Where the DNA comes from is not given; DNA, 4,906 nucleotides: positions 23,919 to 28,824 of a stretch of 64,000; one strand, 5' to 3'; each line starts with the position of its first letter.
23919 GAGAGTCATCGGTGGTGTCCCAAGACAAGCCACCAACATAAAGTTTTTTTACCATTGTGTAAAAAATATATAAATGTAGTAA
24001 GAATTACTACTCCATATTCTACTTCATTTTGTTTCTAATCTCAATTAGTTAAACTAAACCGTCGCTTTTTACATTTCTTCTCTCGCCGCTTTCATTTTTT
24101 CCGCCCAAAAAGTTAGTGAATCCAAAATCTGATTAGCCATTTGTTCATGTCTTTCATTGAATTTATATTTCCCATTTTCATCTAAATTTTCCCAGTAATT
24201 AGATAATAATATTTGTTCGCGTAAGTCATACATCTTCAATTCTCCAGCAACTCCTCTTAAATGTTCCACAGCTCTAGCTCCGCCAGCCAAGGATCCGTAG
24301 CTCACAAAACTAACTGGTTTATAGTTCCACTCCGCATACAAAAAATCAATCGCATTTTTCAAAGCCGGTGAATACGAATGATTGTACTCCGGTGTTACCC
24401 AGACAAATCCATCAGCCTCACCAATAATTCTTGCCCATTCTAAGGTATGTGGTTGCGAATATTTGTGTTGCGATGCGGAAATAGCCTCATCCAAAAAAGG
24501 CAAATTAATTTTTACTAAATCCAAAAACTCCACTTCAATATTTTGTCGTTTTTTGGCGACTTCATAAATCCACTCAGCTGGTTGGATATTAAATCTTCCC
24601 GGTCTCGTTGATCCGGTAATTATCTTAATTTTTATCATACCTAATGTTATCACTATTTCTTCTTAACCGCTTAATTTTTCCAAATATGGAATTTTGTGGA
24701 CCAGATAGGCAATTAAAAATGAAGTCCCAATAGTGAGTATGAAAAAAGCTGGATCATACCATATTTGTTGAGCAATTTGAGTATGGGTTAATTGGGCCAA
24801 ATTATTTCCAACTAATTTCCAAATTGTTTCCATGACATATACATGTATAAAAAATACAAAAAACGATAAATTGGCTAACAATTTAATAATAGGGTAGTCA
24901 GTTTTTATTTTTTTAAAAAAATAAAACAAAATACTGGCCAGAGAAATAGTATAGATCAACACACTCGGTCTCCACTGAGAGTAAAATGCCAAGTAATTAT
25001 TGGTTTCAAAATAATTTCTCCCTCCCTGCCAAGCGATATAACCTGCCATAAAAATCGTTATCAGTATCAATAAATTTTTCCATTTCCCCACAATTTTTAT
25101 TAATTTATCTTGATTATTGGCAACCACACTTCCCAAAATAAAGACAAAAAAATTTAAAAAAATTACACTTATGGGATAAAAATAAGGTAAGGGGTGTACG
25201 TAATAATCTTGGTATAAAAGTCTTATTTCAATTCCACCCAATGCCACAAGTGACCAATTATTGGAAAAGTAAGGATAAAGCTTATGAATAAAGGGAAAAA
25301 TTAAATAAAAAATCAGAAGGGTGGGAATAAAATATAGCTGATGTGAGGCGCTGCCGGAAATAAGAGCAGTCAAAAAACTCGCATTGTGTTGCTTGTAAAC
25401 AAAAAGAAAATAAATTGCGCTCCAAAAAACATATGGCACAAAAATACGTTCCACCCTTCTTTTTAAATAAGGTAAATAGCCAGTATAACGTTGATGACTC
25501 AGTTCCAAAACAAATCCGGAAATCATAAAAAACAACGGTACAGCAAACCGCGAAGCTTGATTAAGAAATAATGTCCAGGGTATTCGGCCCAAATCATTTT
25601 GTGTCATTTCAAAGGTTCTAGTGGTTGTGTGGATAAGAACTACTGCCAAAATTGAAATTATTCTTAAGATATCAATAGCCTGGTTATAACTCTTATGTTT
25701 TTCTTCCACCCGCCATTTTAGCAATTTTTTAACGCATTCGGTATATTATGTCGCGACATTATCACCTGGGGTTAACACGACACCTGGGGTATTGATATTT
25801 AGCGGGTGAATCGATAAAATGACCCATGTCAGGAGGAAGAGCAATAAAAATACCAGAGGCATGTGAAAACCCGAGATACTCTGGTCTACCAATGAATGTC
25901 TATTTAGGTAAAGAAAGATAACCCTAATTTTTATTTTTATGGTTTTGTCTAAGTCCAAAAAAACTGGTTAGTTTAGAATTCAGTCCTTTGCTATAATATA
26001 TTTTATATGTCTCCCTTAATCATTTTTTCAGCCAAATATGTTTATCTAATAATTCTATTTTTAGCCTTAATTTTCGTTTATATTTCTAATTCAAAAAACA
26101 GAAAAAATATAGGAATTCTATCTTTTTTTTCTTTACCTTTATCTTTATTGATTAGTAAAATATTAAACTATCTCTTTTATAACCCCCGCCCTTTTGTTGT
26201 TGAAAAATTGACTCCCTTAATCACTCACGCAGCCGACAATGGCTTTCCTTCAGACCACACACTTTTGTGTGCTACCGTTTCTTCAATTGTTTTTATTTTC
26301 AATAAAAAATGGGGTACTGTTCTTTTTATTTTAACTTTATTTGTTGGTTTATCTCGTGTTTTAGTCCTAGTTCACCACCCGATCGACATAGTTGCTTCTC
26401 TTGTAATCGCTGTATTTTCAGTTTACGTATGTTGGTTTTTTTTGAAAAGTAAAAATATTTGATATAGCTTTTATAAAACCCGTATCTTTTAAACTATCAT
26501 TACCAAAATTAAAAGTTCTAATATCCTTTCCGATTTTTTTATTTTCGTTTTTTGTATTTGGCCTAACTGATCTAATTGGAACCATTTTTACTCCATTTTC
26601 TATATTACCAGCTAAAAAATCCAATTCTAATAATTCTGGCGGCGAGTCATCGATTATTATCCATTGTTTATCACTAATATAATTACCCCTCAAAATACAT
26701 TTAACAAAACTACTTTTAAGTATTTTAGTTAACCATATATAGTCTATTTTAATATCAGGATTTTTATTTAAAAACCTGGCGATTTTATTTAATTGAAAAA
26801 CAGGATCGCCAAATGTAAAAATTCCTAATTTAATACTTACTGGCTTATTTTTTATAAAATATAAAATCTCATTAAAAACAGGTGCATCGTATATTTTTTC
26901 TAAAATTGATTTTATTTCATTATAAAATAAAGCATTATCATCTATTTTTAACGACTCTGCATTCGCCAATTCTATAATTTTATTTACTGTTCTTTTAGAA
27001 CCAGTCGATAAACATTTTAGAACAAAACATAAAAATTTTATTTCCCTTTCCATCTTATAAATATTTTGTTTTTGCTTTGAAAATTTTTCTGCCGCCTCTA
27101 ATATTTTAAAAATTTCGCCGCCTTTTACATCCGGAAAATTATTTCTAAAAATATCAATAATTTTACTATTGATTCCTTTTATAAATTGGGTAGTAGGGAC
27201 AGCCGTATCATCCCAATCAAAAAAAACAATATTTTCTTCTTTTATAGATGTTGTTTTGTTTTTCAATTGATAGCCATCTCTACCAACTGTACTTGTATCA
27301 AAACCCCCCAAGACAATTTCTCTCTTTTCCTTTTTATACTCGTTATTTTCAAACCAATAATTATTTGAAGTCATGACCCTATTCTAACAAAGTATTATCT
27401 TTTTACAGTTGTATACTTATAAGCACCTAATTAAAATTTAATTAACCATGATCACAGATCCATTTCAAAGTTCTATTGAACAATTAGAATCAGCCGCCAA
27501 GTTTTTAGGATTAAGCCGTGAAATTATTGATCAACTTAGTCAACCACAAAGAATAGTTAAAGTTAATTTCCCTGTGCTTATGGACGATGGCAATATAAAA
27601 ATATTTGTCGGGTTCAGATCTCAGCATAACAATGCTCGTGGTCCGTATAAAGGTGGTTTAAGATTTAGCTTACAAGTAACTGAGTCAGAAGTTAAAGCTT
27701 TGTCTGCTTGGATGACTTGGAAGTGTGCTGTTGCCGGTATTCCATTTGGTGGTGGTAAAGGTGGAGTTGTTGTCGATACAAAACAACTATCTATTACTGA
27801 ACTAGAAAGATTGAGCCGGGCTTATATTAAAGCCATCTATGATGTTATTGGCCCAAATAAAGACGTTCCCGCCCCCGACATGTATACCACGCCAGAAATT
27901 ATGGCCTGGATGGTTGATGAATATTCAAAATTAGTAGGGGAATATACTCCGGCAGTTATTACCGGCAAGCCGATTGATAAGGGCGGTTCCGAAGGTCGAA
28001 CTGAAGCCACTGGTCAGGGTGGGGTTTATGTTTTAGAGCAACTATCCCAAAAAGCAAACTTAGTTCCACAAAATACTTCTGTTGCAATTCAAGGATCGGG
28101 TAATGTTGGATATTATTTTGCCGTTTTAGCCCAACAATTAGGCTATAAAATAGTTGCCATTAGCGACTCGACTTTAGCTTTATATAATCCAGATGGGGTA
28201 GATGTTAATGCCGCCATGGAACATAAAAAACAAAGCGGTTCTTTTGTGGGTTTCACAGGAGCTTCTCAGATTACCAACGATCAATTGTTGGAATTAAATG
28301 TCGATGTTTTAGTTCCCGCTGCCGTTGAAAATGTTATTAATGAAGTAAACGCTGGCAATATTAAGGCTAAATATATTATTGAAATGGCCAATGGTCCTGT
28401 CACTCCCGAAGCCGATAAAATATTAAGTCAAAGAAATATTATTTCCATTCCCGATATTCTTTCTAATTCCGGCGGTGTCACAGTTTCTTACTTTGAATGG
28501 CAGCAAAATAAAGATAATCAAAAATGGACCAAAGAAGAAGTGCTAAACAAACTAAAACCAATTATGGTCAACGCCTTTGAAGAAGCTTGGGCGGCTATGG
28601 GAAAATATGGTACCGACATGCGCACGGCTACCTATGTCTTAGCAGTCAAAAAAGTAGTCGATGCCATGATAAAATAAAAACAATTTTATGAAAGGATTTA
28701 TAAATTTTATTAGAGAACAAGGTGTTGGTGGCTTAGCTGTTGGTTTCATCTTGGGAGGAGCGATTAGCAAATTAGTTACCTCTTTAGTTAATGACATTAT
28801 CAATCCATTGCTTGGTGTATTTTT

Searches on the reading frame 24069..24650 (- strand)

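Call 77: search_protein_families(library=pfam, proteins=[window:24069-24650:-], max_evalue=0.001)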
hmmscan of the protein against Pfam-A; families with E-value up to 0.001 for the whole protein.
window:24069-24650:- (193 aa): 2 families
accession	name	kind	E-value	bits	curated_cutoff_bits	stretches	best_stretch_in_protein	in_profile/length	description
PF03358.20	FMN_red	-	1.1e-40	139.1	24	1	7-153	2-151/152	NADPH-dependent FMN reductase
PF02525.22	Flavodoxin_2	-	1.3e-08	35.3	27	1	7-104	2-103/198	Flavodoxin-like fold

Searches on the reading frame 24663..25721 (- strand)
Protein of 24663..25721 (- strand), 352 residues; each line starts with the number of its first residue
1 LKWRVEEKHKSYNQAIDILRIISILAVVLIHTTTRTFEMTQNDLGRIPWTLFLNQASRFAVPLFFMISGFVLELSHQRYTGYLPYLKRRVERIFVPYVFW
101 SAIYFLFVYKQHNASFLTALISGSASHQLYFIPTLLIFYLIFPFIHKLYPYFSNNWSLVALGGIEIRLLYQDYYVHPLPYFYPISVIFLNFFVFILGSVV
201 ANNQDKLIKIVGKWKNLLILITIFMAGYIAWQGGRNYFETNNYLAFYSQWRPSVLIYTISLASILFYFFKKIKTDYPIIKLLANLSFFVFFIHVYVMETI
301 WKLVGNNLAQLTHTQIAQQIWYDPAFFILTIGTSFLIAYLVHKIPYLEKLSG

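Call 66: search_protein_families(library=pfam, proteins=[window:24663-25721:-], max_evalue=0.0001)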
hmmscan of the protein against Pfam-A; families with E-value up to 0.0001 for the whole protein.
window:24663-25721:- (352 aa): 1 family
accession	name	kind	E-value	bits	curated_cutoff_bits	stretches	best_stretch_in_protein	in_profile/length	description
PF01757.29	Acyl_transf_3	-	7.5e-38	130.8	31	1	14-338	2-325/326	Acyltransferase domain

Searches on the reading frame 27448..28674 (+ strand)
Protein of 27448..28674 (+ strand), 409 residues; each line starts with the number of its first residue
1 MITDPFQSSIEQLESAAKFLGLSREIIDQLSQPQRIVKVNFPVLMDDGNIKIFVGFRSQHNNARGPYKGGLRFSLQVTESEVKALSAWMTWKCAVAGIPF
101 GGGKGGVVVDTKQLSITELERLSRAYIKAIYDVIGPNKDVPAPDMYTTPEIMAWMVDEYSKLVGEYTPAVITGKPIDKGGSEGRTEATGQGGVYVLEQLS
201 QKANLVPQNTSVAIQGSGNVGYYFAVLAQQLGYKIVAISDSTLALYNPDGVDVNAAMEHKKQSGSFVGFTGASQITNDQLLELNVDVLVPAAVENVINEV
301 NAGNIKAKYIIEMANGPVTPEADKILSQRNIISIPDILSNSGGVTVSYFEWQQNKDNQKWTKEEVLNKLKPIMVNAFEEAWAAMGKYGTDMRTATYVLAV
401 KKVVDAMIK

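Call 66: search_protein_families(library=pfam, proteins=[window:27448-28674:+], max_evalue=0.0001)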
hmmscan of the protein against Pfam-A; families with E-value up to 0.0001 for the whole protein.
window:27448-28674:+ (409 aa): 2 families
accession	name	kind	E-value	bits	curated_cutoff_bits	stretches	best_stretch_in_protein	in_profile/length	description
PF00208.27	ELFV_dehydrog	-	3.6e-76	256.5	23.4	1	179-408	1-238/241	Glutamate/Leucine/Phenylalanine/Valine dehydrogenase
PF02812.23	ELFV_dehydrog_N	-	1.3e-56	190.3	25.3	1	33-161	1-129/129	Glu/Leu/Phe/Val dehydrogenase, dimerisation domain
